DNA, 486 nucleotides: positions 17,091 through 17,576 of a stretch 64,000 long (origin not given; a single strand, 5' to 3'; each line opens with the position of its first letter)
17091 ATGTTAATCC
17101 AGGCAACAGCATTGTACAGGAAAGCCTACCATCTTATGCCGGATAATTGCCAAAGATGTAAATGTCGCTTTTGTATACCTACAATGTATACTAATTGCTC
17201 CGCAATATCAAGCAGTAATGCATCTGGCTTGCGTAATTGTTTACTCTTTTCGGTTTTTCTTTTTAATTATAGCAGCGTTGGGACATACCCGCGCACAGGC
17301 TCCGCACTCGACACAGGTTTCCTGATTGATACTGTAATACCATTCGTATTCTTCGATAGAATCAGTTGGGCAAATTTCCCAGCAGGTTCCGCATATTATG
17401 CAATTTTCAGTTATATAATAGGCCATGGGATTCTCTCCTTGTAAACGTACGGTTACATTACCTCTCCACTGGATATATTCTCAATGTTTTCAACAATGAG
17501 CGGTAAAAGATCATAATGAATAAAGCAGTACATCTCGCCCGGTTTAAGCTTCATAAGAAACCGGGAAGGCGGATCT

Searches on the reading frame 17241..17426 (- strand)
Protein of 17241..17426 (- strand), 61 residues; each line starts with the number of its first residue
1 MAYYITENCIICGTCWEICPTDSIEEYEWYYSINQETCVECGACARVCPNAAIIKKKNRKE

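Call 3: search_protein_families(library=pfam, proteins=[window:17241-17426:-], max_evalue=0.01)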
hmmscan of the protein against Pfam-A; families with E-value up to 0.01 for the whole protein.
window:17241-17426:- (61 aa): 17 families
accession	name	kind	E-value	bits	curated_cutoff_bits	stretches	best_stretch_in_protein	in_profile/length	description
PF00037.32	Fer4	-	6.2e-15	54.7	21.1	2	32-53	2-23/24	4Fe-4S binding domain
PF13237.11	Fer4_10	-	4.1e-11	43.1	25.5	2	3-49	3-53/53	4Fe-4S dicluster domain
PF13484.11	Fer4_16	-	3.4e-09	37.8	30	2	37-56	1-20/66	4Fe-4S double cluster binding domain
PF12838.12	Fer4_7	-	7.5e-09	36.4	27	1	8-51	1-51/52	4Fe-4S dicluster domain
PF12797.12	Fer4_2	-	7.5e-09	35.4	24.5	1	29-49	1-21/22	4Fe-4S binding domain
PF13187.11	Fer4_9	-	7.9e-09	35.9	27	2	8-53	1-52/52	4Fe-4S dicluster domain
PF12837.12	Fer4_6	-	2.9e-08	33.7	25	1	33-53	4-24/24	4Fe-4S binding domain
PF14697.11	Fer4_21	-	8.2e-08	32.7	35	2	33-57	3-30/59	4Fe-4S dicluster domain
PF25160.1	LdpA_Fe-S-bd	-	1.2e-07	31.9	27.6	2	5-28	24-47/49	LdpA Fe-S cluster-binding domain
PF13183.11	Fer4_8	-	1.5e-06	29.1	27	2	36-51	3-18/68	4Fe-4S dicluster domain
PF12800.12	Fer4_4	-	3.3e-05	24.3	24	1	36-50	2-16/17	4Fe-4S binding domain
PF13370.11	Fer4_13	-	4.9e-05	24.4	24.5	1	33-50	1-18/58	4Fe-4S single cluster domain of Ferredoxin I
PF13459.11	Fer4_15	-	0.00027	22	22.4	0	33-51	3-21/66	4Fe-4S single cluster domain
PF13534.11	Fer4_17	-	0.00092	20.2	22.2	0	36-50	44-58/61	4Fe-4S dicluster domain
PF12798.12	Fer4_3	-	0.0013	19.8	27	1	38-52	1-15/15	4Fe-4S binding domain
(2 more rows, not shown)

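Call 4: search_protein_families(library=ncbifam, proteins=[window:17241-17426:-], max_evalue=0.01)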
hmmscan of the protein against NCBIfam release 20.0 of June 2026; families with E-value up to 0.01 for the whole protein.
window:17241-17426:- (61 aa): 99 families (the best 25 are shown)
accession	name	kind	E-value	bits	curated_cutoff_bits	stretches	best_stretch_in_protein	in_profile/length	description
NF058577.1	FdxA_fam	equivalog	3.5e-19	68.7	65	1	1-52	1-52/52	4Fe-4S ferredoxin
NF045490.1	FdxA_Protbact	equivalog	4.2e-12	46.2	135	1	1-60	1-62/104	ferredoxin FdxA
NF040864.1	HgcB_ferredoxin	equivalog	1.5e-11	44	99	1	4-54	11-62/93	mercury methylation ferredoxin HgcB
NF033683.1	di_4Fe-4S_YfhL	equivalog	9.9e-11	41.8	86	1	1-61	1-68/80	YfhL family 4Fe-4S dicluster ferredoxin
NF038196.1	ferrodoxin_EFR1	subfamily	2.7e-10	40.7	75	1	3-59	180-235/242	EFR1 family ferrodoxin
TIGR01971.1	NuoI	subfamily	9.4e-10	38.1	113.05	2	29-57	74-102/121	NADH-quinone oxidoreductase, chain I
TIGR04105.1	FeFe_hydrog_B1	subfamily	9.6e-10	37.7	450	1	2-57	106-163/462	monomeric [FeFe] hydrogenase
NF045763.1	PhenlGlyoxDHPadF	equivalog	1.1e-09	38.3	150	1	7-53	31-77/78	NADH-dependent phenylglyoxylate dehydrogenase subunit delta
TIGR02700.1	flavo_MJ0208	hypoth_equivalog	1.4e-09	37.6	251.35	1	4-57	144-198/234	dihydromethanopterin reductase (acceptor)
NF045480.1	FdxA_Actino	equivalog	2.4e-09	37.4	125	1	1-56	1-58/107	ferredoxin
TIGR02179.1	PorD_KorD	subfamily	7.3e-09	35.6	60.05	1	6-56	24-75/78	2-oxoacid:acceptor oxidoreductase, delta subunit, pyruvate/2-ketoisovalerate family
NF040684.1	PorD_Arch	equivalog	7.3e-09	35.6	120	1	4-57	29-83/85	pyruvate synthase subunit PorD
NF042909.1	FMH_DH_FwdF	exception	1.5e-08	34.2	375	2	32-55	290-313/336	tungsten-dependent formylmethanofuran dehydrogenase subunit FwdF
NF040770.1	hetero_SS_HdrA2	exception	1.8e-08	33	1100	1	3-58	573-628/777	CoB-CoM heterodisulfide reductase HdrA2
NF005503.0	PRK07118.1-2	equivalog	1.9e-08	33.9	252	1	8-53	139-184/292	RnfABCDGE type electron transport complex subunit B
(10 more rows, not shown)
